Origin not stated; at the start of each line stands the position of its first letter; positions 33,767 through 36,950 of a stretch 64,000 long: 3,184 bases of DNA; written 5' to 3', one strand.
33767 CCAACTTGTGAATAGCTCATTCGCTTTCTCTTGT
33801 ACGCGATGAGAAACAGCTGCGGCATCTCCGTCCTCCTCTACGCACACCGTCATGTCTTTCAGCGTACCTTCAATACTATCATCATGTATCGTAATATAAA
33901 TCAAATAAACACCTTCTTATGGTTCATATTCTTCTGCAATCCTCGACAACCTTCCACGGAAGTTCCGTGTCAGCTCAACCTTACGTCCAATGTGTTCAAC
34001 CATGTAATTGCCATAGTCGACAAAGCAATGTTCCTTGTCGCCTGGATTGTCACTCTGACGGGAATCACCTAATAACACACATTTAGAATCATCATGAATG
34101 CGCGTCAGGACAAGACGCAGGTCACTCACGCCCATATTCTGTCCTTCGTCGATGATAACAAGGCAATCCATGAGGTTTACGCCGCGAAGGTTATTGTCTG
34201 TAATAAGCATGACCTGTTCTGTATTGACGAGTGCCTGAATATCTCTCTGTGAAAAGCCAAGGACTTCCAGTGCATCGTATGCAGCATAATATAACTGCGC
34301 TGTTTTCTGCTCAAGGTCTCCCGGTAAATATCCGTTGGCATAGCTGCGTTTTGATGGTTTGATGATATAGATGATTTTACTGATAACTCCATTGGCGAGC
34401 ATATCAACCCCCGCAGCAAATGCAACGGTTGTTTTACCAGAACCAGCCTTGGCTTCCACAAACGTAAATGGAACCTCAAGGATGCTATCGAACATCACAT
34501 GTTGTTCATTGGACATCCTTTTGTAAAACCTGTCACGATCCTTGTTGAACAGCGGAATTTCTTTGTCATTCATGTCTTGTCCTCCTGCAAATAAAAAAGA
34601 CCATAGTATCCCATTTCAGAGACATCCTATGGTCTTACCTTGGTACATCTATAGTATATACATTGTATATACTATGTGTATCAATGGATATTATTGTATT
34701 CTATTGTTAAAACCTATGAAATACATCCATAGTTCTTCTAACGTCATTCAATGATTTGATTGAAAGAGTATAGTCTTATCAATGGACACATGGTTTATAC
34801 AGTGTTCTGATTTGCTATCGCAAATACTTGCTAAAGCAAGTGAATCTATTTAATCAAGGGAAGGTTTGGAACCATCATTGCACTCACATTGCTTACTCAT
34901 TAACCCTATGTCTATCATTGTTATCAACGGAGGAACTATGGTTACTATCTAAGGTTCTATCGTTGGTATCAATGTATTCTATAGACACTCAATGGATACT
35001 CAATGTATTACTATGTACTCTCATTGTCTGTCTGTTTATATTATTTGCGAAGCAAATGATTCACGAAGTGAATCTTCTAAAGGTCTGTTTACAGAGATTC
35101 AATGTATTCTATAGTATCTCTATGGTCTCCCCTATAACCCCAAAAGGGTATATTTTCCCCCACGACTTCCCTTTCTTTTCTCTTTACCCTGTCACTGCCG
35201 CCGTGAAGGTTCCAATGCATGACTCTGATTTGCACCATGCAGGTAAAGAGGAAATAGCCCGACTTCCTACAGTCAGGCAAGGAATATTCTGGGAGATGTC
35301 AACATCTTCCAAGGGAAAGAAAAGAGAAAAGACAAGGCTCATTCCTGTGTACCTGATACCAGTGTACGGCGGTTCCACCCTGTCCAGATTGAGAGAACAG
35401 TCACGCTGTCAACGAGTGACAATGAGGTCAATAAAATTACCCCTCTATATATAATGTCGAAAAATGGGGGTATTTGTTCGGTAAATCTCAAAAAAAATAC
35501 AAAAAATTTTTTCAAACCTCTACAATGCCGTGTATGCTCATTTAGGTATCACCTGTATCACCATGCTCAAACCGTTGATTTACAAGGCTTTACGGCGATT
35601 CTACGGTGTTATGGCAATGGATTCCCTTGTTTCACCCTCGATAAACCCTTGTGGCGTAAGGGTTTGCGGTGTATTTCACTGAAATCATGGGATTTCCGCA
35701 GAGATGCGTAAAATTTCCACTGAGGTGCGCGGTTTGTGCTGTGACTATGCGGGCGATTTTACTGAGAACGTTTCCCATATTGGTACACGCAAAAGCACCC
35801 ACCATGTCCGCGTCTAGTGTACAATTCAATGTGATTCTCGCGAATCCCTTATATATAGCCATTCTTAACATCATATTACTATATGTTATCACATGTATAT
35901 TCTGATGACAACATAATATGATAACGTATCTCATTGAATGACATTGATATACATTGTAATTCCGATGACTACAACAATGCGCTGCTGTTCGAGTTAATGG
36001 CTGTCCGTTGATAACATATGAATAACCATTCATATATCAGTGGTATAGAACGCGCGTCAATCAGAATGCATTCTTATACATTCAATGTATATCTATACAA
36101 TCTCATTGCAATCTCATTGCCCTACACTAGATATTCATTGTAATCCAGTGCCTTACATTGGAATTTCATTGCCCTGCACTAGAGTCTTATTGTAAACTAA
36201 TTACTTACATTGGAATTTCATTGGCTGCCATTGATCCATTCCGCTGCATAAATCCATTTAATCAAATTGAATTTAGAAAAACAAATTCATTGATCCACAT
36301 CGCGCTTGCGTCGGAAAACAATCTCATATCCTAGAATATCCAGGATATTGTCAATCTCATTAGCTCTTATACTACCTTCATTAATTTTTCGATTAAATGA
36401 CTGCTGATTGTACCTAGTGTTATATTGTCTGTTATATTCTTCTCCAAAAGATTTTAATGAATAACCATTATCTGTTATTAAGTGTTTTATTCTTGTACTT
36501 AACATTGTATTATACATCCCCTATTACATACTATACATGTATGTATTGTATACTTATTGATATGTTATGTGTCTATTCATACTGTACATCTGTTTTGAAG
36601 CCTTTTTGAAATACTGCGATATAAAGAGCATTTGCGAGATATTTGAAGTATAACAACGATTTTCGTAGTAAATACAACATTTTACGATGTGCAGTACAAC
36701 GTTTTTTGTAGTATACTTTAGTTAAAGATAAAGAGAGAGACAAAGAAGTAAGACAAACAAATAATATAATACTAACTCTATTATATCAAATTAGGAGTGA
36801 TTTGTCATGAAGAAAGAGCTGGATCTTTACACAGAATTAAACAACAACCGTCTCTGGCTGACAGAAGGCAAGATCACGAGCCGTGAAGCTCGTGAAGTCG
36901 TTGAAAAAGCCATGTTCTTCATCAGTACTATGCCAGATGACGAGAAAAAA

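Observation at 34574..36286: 1.7-kb gene-free region carrying the same hairpin modules in rearranged order and orientation, with compensatory substitutions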

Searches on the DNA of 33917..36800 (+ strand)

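Call 4: search_dna_similar(query=window:34400-36500:+, collection=phages, mode=distant, max_rows=30)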
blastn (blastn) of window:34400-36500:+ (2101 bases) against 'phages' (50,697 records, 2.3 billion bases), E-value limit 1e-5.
No match.

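Call 22: search_rna_families(source=window, start=34400, end=36800, threshold=evalue, max_evalue=5)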
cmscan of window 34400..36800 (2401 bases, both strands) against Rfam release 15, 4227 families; matches with E-value up to 5: 3.
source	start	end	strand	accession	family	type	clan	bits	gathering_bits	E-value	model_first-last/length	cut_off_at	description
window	35903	35973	+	RF01167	sn2429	Gene; snRNA; snoRNA; CD-box;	-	20.8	50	0.59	1-77/77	no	Small nucleolar RNA sn2429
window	36352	36429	-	RF00119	C0299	Gene; sRNA;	-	19.6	40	1.4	1-79/79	no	C0299 RNA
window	34647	34689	+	RF00712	mir-460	Gene; miRNA;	-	16.3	52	2.2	1-77/77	no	mir-460 microRNA precursor family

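Call 76: search_with_rna_model(model_id=R1, sources=[L001, L002, L003, L004, L005, L006, L007, L008, L009, L010, L011, L012, L013, L014, L015, L016, L017, L018, L019, L020, L021, L022, L023, L024, L025, L026, L027, L028, L029, L030, L031, L032, L033, L034, L035, L036, L037, L038, L039, L040, L041, L042, L043, L044, L045, L046, L047, L048, L049, L050, L051, L052, L053, L054, L055, L056, L057, L058, L059, L060, L061, L062, L063, L064, L065, L066, L067, L068, L069, L070, L071, L072, L073, L074, L075, L076, L077, L078, L079, L080, L081, L082, L083, L084, L085, L086, L087, L088, L089, L090, L091, L092, L093, L096, L101, L102, L105, L106, L107], max_evalue=0.1)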
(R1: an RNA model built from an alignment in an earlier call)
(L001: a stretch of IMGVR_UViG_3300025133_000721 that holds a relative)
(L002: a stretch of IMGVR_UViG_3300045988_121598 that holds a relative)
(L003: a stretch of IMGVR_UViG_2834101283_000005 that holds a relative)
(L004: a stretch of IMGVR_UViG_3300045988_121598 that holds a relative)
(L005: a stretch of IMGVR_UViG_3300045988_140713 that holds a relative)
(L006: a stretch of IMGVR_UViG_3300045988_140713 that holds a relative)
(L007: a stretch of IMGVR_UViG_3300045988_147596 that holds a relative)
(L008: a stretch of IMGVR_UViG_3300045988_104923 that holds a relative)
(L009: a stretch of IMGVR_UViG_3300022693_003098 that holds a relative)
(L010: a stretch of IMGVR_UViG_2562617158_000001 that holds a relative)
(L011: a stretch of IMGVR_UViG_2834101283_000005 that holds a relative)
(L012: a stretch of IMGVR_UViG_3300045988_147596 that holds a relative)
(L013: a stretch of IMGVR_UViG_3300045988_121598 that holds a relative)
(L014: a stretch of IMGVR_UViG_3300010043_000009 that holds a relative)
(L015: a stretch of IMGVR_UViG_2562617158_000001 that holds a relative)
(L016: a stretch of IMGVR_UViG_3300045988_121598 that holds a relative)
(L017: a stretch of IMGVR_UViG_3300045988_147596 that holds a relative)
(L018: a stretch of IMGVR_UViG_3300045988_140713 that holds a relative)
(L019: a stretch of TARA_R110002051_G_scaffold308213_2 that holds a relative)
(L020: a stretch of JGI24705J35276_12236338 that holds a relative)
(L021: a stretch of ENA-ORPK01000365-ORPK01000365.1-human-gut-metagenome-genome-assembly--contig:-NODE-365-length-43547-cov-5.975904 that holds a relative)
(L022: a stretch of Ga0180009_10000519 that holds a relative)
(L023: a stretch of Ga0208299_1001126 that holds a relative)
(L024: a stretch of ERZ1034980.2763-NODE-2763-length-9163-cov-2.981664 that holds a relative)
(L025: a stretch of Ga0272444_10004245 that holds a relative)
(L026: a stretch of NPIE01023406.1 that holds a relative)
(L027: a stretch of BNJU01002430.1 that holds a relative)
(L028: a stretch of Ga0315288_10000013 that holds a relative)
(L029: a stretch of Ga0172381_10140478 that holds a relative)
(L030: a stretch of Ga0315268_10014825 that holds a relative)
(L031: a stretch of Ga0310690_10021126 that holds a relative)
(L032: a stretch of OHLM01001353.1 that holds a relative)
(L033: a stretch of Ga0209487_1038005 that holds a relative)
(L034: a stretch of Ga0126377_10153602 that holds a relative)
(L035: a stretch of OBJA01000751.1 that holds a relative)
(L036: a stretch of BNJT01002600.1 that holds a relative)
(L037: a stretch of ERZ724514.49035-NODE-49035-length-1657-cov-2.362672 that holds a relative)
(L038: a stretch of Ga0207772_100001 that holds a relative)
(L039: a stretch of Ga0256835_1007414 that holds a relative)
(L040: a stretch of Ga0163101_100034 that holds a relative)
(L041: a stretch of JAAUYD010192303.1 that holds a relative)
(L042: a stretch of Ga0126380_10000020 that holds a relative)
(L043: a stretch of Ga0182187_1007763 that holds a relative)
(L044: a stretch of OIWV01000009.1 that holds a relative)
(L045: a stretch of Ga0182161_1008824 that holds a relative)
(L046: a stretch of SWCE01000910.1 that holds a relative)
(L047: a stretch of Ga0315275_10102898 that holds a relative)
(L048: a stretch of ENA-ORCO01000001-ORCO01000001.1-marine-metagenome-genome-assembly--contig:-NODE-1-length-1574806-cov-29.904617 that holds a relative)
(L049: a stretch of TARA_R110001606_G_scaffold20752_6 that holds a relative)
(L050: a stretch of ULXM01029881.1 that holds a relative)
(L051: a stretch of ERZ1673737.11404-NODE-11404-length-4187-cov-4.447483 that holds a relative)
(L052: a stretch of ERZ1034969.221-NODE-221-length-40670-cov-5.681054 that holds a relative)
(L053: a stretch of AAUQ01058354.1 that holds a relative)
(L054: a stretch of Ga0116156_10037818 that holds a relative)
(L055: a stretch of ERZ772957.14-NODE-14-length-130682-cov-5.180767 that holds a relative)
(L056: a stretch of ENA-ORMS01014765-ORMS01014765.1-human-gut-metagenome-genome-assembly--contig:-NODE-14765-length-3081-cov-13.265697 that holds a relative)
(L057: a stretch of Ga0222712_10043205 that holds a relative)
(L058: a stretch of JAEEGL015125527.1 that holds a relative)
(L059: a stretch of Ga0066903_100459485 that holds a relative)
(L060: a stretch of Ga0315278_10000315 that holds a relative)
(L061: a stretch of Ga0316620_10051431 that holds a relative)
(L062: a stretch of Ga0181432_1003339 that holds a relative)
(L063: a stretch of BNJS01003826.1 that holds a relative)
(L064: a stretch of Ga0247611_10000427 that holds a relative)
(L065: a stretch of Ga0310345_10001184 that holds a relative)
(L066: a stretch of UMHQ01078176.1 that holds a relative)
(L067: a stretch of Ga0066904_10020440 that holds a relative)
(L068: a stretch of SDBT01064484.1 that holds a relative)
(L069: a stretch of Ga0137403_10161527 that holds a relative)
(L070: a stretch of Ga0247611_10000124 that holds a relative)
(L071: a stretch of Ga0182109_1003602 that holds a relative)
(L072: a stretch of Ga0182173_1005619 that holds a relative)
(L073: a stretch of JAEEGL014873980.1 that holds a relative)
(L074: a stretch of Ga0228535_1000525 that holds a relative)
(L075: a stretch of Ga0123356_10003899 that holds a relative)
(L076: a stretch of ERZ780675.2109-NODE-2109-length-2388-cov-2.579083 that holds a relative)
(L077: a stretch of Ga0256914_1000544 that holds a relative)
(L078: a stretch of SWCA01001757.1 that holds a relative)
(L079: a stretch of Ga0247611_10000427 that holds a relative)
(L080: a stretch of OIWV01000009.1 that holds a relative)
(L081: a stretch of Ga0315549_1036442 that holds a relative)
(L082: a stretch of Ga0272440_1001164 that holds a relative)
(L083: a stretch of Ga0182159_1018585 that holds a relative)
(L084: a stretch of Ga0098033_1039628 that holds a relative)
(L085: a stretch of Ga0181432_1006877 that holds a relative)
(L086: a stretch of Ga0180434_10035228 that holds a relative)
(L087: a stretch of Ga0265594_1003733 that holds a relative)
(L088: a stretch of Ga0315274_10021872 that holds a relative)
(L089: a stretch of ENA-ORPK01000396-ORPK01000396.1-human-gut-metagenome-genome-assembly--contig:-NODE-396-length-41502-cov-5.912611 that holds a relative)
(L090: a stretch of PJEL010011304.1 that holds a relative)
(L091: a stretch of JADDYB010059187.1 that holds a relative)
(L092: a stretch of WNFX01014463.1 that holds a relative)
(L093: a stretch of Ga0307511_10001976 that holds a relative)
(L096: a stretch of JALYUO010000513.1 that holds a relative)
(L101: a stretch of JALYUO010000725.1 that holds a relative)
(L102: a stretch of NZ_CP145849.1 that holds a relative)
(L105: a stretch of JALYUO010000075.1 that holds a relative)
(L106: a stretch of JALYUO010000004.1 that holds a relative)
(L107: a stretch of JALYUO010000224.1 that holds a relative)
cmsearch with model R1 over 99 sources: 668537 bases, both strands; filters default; matches with E-value up to 0.1: 39.
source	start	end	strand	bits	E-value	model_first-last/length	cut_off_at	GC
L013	3955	4009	+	55.5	1.5e-11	1-56/56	no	0.27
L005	11000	11054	+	55.5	1.5e-11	1-56/56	no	0.27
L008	11595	11649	+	55.4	1.7e-11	1-56/56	no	0.29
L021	5536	5590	-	55.4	1.7e-11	1-56/56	no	0.29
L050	1995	2048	-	53.1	7.6e-11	1-56/56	no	0.31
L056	2007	2060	-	53.1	7.6e-11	1-56/56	no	0.31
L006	1399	1453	-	53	7.9e-11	1-56/56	no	0.31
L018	5723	5777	-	53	7.9e-11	1-56/56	no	0.31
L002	11673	11726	-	52.5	1.1e-10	1-56/56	no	0.31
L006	1168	1221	-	52.5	1.1e-10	1-56/56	no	0.31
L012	1059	1112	+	52.5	1.1e-10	1-56/56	no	0.31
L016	4168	4221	-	52.5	1.1e-10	1-56/56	no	0.31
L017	5493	5546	-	52.5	1.1e-10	1-56/56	no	0.31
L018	5492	5545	-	52.5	1.1e-10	1-56/56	no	0.31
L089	3361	3414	+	52.5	1.1e-10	1-56/56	no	0.31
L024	694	747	-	50.8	3.2e-10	1-56/56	no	0.3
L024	925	978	-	50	5.7e-10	1-56/56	no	0.26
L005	11181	11234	+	47.2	3.4e-09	1-56/56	no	0.3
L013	4136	4189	+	47.2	3.4e-09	1-56/56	no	0.3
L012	827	880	+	47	3.7e-09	1-56/56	no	0.28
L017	5725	5778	-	47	3.7e-09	1-56/56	no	0.28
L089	3129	3182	+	47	3.7e-09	1-56/56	no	0.28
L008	11776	11829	+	45.3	1.2e-08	1-56/56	no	0.3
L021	5356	5409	-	45.3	1.2e-08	1-56/56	no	0.3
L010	7339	7392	-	44.3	2.3e-08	1-56/56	no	0.3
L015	5750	5803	-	44.3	2.3e-08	1-56/56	no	0.3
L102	3279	3332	-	44.3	2.3e-08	1-56/56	no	0.3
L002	11904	11957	-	41.9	1e-07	1-56/56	no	0.31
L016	4399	4452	-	41.9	1e-07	1-56/56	no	0.31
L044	1736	1788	+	41.4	1.4e-07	1-56/56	no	0.34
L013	3956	4010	-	31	0.00012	1-56/56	no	0.29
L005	11001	11055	-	31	0.00012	1-56/56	no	0.29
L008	11596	11650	-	27.4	0.0013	1-56/56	no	0.31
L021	5535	5589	+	27.4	0.0013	1-56/56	no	0.31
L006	1398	1453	+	26.5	0.0022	1-56/56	no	0.3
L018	5722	5777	+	26.5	0.0022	1-56/56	no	0.3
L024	939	990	+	25.7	0.0037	1-56/56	no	0.33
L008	11777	11830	-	22.2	0.035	1-56/56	no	0.3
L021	5355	5408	+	22.2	0.035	1-56/56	no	0.3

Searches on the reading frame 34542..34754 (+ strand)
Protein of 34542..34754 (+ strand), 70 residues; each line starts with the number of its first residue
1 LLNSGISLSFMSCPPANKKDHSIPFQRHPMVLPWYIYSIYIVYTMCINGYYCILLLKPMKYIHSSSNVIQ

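Call 77: search_protein_families(library=phrogs, max_evalue=0.01, proteins=[window:34542-34754:+])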
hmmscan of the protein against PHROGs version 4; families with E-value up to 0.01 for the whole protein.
window:34542-34754:+ (70 aa): 0 families

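Call 78: search_protein_families(library=pfam, max_evalue=0.01, proteins=[window:34542-34754:+])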
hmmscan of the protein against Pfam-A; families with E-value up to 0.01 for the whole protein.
window:34542-34754:+ (70 aa): 0 families

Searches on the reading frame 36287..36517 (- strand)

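Call 13: search_protein_families(library=phrogs, proteins=[window:36287-36517:-])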
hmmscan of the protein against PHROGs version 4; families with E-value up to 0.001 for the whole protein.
window:36287-36517:- (76 aa): 0 families

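Call 25: search_protein_families(library=pfam, max_evalue=0.01, proteins=[window:36287-36517:-])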
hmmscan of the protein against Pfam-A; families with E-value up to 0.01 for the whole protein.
window:36287-36517:- (76 aa): 0 families

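Call 26: search_protein_families(library=phrogs, max_evalue=0.001, proteins=[window:36287-36517:-])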
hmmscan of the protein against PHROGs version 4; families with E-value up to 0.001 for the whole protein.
window:36287-36517:- (76 aa): 0 families

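Call 53: search_protein_families(library=pfam, max_evalue=1, proteins=[window:36287-36517:-])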
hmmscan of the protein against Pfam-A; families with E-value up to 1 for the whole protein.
window:36287-36517:- (76 aa): 1 family
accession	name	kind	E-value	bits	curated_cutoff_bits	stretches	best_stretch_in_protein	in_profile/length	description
PF19672.4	DUF6175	-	0.06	12.9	23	1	6-67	48-108/293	Family of unknown function (DUF6175)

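Call 83: search_protein_families(library=ncbifam, max_evalue=0.1, proteins=[window:36287-36517:-])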
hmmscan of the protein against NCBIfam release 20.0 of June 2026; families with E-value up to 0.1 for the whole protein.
window:36287-36517:- (76 aa): 0 families
